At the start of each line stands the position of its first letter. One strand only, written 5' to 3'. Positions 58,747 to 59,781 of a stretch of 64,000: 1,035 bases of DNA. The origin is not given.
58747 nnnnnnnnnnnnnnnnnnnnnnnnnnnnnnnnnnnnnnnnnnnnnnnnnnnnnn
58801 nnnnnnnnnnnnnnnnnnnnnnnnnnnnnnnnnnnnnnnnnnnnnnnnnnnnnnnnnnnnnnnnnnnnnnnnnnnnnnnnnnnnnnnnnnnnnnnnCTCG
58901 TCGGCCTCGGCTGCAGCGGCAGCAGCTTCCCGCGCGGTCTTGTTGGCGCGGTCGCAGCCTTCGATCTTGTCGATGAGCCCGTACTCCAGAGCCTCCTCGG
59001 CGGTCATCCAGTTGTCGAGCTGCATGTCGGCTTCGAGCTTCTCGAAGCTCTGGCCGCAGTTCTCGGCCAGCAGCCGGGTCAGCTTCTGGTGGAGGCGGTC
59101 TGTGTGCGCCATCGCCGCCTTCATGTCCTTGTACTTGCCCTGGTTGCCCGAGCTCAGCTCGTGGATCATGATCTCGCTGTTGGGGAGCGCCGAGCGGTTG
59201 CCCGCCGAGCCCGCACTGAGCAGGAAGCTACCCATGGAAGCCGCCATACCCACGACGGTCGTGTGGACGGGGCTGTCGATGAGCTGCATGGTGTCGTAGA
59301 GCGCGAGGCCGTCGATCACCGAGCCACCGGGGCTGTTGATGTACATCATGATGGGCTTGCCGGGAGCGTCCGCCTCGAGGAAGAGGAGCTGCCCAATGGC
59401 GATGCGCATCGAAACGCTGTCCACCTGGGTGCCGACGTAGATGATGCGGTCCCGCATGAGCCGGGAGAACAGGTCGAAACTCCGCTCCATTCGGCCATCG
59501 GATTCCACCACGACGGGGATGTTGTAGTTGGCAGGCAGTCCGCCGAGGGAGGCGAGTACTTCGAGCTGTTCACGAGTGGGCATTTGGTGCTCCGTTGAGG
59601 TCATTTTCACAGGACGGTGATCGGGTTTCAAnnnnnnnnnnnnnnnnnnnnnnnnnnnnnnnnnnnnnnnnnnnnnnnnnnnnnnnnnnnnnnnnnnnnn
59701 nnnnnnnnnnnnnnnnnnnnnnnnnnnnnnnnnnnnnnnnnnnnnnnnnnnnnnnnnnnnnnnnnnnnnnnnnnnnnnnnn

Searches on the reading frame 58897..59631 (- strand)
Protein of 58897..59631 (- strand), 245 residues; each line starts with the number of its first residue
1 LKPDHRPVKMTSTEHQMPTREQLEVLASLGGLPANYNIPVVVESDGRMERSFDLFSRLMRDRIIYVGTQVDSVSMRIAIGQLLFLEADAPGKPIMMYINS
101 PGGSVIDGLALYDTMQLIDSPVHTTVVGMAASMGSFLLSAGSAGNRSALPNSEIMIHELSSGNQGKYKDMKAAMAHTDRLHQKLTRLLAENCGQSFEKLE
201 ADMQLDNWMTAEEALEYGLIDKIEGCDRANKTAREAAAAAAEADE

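Call 20: search_protein_families(library=phrogs, proteins=[window:58897-59631:-], max_evalue=0.001)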
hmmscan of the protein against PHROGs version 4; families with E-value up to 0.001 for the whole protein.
window:58897-59631:- (245 aa): 10 families
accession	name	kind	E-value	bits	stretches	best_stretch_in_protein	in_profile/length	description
phrog_94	-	head and packaging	1.8e-50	174.1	1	37-228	56-254/622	head maturation protease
phrog_2976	-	head and packaging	5.2e-31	109.7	1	87-237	48-194/394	head maturation protease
phrog_133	-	head and packaging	9.5e-30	104.8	1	92-233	49-188/668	head maturation protease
phrog_1684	-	head and packaging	1.1e-23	85.2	1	91-241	72-223/284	head maturation protease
phrog_3348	-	unknown function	4.2e-19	70.1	1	92-238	68-212/386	-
phrog_53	-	head and packaging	1.7e-16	61.5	1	84-238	110-293/583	head maturation protease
phrog_1827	-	other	3.6e-13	50.3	1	94-226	55-180/202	ATP-dependent protease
phrog_23753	-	head and packaging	1.9e-07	32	1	94-234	44-181/298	head maturation protease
phrog_13984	-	unknown function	0.00038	21.6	1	94-141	63-110/123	-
phrog_5410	-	other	0.00057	20.2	1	80-187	44-149/323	ATP-dependent protease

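Call 81: search_protein_families(library=ncbifam, proteins=[window:58897-59631:-], max_evalue=0.001)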
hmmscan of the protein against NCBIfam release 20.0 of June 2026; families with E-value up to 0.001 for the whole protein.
window:58897-59631:- (245 aa): 11 families
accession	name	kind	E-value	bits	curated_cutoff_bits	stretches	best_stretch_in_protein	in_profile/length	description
NF001368.0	PRK00277.1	subfamily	2.5e-71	239.7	249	1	35-224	6-195/203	ATP-dependent Clp protease proteolytic subunit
TIGR00493.1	clpP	equivalog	6.6e-66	221.7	308.6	1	38-223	4-189/192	ATP-dependent Clp endopeptidase proteolytic subunit ClpP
NF009203.0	PRK12551.1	equivalog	3.6e-61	206.3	359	1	38-223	2-187/196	ATP-dependent Clp protease proteolytic subunit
NF011091.0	PRK14514.1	equivalog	6.4e-57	192.7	361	1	32-223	25-216/221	ATP-dependent Clp endopeptidase proteolytic subunit ClpP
NF011090.0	PRK14513.1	equivalog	2.4e-56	190.8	347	1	38-232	4-198/201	ATP-dependent Clp protease proteolytic subunit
NF009205.0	PRK12553.1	subfamily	5.5e-56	189.5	228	1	35-223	11-201/211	ATP-dependent Clp protease proteolytic subunit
NF009204.0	PRK12552.1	equivalog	3.2e-38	131.4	263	1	53-224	22-212/225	ATP-dependent Clp protease proteolytic subunit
NF011089.0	PRK14512.1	equivalog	8.2e-33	113.8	251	1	54-223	21-190/200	ATP-dependent Clp protease proteolytic subunit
NF045540.1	scaf_prot_MCP1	exception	2.2e-30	106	475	1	91-229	30-166/652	ClpP-like prohead protease/major capsid protein fusion protein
NF045542.1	Clp_rel_HeadMat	equivalog_domain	2.5e-27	95.8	120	1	91-223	34-165/165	head maturation protease, ClpP-related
TIGR00706.1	SppA_dom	equivalog_domain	7.1e-07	29.1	155.45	1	87-142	28-84/208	signal peptide peptidase SppA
